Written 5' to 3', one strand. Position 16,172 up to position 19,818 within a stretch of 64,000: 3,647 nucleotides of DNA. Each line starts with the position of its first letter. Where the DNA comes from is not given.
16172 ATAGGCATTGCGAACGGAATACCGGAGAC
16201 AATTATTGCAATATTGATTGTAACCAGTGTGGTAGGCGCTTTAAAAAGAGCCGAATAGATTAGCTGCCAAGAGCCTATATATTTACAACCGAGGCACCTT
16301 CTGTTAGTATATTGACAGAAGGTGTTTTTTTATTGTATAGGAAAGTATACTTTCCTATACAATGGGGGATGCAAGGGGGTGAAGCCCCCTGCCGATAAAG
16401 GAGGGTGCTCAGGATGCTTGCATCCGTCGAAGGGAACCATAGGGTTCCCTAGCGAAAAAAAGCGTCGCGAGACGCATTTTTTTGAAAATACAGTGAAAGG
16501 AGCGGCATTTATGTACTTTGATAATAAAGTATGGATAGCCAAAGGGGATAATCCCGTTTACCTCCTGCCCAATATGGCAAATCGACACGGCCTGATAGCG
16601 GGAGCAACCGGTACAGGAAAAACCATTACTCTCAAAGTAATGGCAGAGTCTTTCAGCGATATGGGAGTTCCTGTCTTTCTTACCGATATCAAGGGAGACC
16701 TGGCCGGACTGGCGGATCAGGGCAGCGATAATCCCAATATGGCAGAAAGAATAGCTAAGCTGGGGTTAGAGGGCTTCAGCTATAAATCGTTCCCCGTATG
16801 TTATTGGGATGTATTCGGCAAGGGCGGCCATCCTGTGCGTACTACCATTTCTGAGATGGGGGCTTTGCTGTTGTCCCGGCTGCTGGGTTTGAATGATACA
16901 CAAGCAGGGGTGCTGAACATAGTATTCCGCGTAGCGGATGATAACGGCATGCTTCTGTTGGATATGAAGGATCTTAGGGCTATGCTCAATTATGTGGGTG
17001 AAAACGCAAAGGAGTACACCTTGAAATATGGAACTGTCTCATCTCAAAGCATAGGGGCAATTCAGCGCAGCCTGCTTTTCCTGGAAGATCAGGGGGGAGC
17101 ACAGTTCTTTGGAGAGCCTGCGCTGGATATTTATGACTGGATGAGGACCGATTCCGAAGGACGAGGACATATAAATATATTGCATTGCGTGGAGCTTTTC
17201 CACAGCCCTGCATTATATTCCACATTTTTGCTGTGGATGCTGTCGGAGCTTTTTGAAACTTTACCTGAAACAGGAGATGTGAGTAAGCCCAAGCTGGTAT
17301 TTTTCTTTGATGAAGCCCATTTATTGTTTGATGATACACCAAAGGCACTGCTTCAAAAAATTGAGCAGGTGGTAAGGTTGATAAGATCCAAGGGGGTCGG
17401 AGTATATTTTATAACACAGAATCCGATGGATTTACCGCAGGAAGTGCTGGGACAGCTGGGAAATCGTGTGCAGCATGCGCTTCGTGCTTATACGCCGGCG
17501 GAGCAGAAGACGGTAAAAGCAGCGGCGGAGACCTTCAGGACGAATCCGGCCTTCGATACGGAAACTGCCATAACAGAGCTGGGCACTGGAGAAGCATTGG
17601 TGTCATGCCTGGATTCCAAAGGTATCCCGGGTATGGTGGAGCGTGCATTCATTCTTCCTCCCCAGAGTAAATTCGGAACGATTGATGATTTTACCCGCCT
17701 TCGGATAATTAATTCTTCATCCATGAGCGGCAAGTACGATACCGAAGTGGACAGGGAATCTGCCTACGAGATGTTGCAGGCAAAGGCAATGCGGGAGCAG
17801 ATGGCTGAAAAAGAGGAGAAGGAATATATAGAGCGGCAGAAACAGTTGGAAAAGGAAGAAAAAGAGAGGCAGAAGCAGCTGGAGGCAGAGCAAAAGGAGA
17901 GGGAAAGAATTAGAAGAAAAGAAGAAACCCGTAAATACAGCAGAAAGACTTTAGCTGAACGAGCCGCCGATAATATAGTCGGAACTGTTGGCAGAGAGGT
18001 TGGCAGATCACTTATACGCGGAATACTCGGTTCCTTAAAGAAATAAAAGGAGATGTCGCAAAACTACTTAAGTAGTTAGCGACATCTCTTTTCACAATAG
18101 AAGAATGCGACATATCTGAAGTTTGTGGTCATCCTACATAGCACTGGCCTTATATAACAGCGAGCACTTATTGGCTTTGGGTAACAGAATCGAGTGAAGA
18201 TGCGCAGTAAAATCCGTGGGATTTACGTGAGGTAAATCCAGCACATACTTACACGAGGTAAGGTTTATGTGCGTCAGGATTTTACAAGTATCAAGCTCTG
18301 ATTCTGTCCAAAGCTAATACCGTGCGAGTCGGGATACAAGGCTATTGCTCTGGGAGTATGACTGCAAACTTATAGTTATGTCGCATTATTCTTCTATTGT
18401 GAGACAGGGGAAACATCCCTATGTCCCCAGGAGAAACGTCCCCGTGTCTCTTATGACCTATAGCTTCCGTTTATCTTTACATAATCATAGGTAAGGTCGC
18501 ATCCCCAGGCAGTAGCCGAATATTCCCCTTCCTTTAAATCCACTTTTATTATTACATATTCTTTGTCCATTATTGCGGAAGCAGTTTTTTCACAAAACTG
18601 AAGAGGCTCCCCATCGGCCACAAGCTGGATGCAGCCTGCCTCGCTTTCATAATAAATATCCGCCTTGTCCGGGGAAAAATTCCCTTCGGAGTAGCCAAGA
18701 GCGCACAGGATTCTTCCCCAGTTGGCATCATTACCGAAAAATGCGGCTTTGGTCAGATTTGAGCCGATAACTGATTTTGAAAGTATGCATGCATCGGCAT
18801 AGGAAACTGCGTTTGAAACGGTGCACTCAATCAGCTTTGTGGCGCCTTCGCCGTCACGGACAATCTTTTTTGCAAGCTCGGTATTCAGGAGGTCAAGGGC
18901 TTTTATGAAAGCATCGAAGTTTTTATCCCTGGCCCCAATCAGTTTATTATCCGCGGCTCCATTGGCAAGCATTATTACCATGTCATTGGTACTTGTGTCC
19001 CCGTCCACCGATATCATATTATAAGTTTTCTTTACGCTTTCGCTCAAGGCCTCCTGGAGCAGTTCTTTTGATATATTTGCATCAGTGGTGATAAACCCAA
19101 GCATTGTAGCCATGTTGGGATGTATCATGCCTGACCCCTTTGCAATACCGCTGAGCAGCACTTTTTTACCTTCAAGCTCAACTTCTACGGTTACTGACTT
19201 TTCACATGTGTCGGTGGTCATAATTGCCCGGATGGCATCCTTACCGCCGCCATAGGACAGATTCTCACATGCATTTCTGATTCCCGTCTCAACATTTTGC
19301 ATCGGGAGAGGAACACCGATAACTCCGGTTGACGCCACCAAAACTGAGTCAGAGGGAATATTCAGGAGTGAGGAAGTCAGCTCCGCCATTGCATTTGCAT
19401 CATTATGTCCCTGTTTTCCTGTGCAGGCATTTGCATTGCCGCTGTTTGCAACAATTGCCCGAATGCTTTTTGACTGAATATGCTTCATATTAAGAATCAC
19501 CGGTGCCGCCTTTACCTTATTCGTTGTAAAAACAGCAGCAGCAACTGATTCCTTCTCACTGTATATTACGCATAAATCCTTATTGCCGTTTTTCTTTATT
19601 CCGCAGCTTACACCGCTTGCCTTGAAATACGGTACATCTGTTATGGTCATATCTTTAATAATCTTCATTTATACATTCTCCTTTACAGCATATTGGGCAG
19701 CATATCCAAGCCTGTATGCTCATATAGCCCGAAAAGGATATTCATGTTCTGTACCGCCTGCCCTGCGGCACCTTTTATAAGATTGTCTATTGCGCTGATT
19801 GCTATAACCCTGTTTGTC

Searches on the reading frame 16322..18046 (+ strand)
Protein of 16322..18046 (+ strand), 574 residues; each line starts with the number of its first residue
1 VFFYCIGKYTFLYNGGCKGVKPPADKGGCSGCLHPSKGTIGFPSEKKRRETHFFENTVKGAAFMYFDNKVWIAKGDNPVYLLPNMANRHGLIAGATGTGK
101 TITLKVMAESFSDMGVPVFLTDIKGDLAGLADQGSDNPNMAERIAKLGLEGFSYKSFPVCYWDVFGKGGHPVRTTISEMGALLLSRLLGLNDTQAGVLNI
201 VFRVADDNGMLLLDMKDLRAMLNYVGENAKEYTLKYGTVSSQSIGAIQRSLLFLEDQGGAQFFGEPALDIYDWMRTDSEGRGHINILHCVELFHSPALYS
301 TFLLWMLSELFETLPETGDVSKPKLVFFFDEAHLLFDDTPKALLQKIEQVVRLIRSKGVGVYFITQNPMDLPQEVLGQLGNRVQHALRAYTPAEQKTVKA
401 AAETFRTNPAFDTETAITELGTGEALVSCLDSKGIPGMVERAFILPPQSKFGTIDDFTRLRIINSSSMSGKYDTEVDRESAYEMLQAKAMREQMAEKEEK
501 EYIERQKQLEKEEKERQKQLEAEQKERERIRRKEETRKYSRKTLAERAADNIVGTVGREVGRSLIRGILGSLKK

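Call 45: search_protein_families(library=pfam, proteins=[window:16322-18046:+], max_evalue=0.01)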
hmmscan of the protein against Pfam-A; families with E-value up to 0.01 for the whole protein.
window:16322-18046:+ (574 aa): 8 families
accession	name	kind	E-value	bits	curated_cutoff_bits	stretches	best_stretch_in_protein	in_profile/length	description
PF05872.18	HerA_C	-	2.8e-223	742.5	22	1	74-572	8-497/502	Helicase HerA-like C-terminal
PF01935.23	DUF87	-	1e-10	42.5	23.2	1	76-261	11-176/220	Helicase HerA, central domain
PF12846.13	AAA_10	-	5.3e-05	22.9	27.5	1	323-381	240-297/362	AAA-like domain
PF04851.21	ResIII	-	0.00094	19.6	22.5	0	86-112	22-48/164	Type III restriction enzyme, res subunit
PF01580.24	FtsK_SpoIIIE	-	0.0013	18.7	24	1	77-110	29-62/221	FtsK/SpoIIIE family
PF13401.12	AAA_22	-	0.002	18.9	27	0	87-112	5-30/130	AAA domain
PF00004.35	AAA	-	0.0022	18.9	21.2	0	91-123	2-31/131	ATPase family associated with various cellular activities (AAA)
PF10412.15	TrwB_AAD_bind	-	0.0047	16.3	20.5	0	82-127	10-55/387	Type IV secretion-system coupling protein DNA-binding domain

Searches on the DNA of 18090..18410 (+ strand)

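Call 11: search_dna_similar(query=window:18090-18410:+, collection=phages, mode=distant)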
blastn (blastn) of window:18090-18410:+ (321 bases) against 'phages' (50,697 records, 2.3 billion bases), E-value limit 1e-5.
No match.

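Call 12: search_dna_similar(query=window:18090-18410:+, collection=plasmids, mode=distant)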
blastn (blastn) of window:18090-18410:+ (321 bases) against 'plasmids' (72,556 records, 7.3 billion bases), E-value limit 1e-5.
No match.
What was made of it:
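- Tried and rejected: Phage and plasmid collections. blastn in distant mode gave no match (calls 11, 12).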

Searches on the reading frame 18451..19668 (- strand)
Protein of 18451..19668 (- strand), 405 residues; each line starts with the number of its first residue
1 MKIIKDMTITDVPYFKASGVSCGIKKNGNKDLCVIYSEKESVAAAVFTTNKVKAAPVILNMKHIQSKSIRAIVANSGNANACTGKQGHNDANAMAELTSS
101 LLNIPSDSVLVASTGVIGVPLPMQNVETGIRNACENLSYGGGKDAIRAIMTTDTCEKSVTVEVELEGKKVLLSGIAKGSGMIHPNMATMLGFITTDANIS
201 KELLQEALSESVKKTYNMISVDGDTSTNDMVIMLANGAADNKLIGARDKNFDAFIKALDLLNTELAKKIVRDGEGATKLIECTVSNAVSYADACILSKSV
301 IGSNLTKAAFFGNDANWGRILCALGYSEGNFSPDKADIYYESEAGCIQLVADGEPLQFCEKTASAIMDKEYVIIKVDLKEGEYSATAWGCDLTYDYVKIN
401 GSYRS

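Call 34: find_related_loci(query=window:18451-19668:-, collection=genome_contigs, flank=3000)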
Query window:18451-19668:- (405 aa) in genome_contigs; peptide patterns used: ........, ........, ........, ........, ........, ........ (x = any residue, [..] = any of these).
599 stretches matched a pattern (row limit reached: there are more); 599 encode a relative of the query (tblastn E <= 1e-3); the best 80 are kept; 80 distinct loci.
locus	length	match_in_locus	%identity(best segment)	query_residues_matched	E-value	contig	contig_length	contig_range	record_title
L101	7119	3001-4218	61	1-405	7e-160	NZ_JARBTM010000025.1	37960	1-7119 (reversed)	MAG: Anaerosolibacter sp. isolate L_E1_T20_C_bin.128 scaffold_1372, whole genome shotgun sequence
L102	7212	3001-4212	58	1-405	1e-153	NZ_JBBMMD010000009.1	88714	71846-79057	Tepidibacter sp. Z1-5 soapdenovo_K_105_9, whole genome shotgun sequence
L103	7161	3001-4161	55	15-405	4e-135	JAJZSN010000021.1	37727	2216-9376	MAG: Bacillota bacterium isolate SKS3.bin3 NODE_1513_length_37727_cov_2.059202, whole genome shotgun sequence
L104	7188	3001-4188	54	9-405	3e-132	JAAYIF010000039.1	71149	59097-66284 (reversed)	MAG: Clostridia bacterium isolate AS09scLD_70 271652_AS09, whole genome shotgun sequence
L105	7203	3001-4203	53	1-405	6e-130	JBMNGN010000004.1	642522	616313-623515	MAG: Syntrophomonadaceae bacterium isolate SBF912LR0HQ0112 contig_6517, whole genome shotgun sequence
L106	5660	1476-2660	51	8-405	1e-129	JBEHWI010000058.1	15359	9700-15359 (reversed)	MAG: Syntrophomonadaceae bacterium isolate FI3 k141_5088_length_15359_cov_18.5273, whole genome shotgun sequence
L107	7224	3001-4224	53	1-405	8e-129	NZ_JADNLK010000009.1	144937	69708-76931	Clostridium sp. D43t1_170807_H7 NODE_9_length_144937_cov_38.9443, whole genome shotgun sequence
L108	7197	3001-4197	52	4-405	1e-127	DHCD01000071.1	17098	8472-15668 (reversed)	MAG TPA_asm: Syntrophomonas sp. UBA4911 UBA4911_contig_1553, whole genome shotgun sequence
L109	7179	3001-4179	54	15-405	2e-127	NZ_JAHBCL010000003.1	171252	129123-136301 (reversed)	Fusibacter paucivorans strain DSM 12116 NODE_3_length_171252_cov_55.470739, whole genome shotgun sequence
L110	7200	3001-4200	51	8-405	2e-126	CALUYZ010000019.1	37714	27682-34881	MAG: Candidatus Gastranaerophilales bacterium isolate BRZ_GD__bin71 genome assembly, contig: BRZ_GD__NODE_1483_length_37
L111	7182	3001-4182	53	9-405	2e-126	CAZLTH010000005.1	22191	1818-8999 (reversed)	MAG TPA_asm: uncultured Syntrophomonadaceae bacterium isolate binchicken_co140_202 genome assembly, contig: NODE_740_len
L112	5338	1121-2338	51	1-405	2e-126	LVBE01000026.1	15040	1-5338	MAG: Spirochaetales bacterium Spiro_03 Spiro_03_contig_13906, whole genome shotgun sequence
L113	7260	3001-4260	51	9-405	9e-126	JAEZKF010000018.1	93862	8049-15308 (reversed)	MAG: Bacillota bacterium isolate OH_CDB_266 k127_2092243, whole genome shotgun sequence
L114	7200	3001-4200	51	8-405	2e-125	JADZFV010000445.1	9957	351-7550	MAG: Candidatus Melainabacteria bacterium isolate SJ878 c_000000930946, whole genome shotgun sequence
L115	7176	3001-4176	52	15-405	2e-125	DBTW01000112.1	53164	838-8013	MAG TPA_asm: Spirochaetaceae bacterium UBA1306 UBA1306_contig_594, whole genome shotgun sequence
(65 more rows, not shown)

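Call 48: find_encoding_contigs(protein=window:18451-19668:-, flank=2500, max_places=10)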
Protein window:18451-19668:- (405 aa): 22 contigs read that carry it; 10 places shown.
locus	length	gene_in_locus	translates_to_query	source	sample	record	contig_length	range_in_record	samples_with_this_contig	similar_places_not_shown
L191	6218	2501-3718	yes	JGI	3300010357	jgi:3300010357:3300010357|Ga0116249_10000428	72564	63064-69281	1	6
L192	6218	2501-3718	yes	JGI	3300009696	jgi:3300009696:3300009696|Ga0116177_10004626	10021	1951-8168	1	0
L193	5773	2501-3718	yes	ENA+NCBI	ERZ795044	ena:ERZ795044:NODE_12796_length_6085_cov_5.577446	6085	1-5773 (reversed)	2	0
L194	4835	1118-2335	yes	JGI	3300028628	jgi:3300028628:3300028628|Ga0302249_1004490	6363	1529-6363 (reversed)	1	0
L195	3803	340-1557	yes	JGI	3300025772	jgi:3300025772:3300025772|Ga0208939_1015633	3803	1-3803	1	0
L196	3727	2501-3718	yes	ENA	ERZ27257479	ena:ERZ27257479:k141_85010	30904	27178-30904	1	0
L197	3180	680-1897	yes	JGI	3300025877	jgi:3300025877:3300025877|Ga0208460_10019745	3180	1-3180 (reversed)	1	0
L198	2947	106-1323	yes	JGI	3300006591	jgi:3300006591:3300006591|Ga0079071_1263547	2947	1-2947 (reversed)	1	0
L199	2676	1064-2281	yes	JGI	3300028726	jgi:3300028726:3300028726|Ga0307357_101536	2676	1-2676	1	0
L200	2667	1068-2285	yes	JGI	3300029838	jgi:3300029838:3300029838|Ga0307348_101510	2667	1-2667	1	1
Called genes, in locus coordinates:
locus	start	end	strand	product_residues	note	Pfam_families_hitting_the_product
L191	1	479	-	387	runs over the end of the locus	PF00202:Aminotran_3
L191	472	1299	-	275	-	PF00696:AA_kinase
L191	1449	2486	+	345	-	PF01118:Semialdhyde_dh, PF22698:Semialdhyde_dhC_1, PF02774:Semialdhyde_dhC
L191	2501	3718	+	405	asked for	PF01960:ArgJ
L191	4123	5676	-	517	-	PF01935:DUF87, PF05872:HerA_C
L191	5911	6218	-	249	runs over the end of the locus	PF12822:ECF_trnsprt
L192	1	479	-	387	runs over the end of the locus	PF00202:Aminotran_3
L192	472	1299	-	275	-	PF00696:AA_kinase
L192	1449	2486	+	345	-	PF01118:Semialdhyde_dh, PF22698:Semialdhyde_dhC_1, PF02774:Semialdhyde_dhC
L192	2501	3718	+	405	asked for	PF01960:ArgJ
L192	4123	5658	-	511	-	PF01935:DUF87, PF05872:HerA_C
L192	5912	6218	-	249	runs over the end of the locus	PF12822:ECF_trnsprt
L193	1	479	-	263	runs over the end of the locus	PF00202:Aminotran_3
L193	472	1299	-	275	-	PF00696:AA_kinase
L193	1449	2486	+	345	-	PF01118:Semialdhyde_dh, PF22698:Semialdhyde_dhC_1, PF02774:Semialdhyde_dhC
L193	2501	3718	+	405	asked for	PF01960:ArgJ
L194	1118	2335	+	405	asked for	PF01960:ArgJ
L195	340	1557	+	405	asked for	PF01960:ArgJ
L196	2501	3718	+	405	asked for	PF01960:ArgJ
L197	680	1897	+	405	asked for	PF01960:ArgJ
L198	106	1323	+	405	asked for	PF01960:ArgJ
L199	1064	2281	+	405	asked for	PF01960:ArgJ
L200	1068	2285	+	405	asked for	PF01960:ArgJ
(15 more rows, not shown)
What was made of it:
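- Tried and rejected: An exact-protein look-up shows copy A filled in all 10 contigs (call 48).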
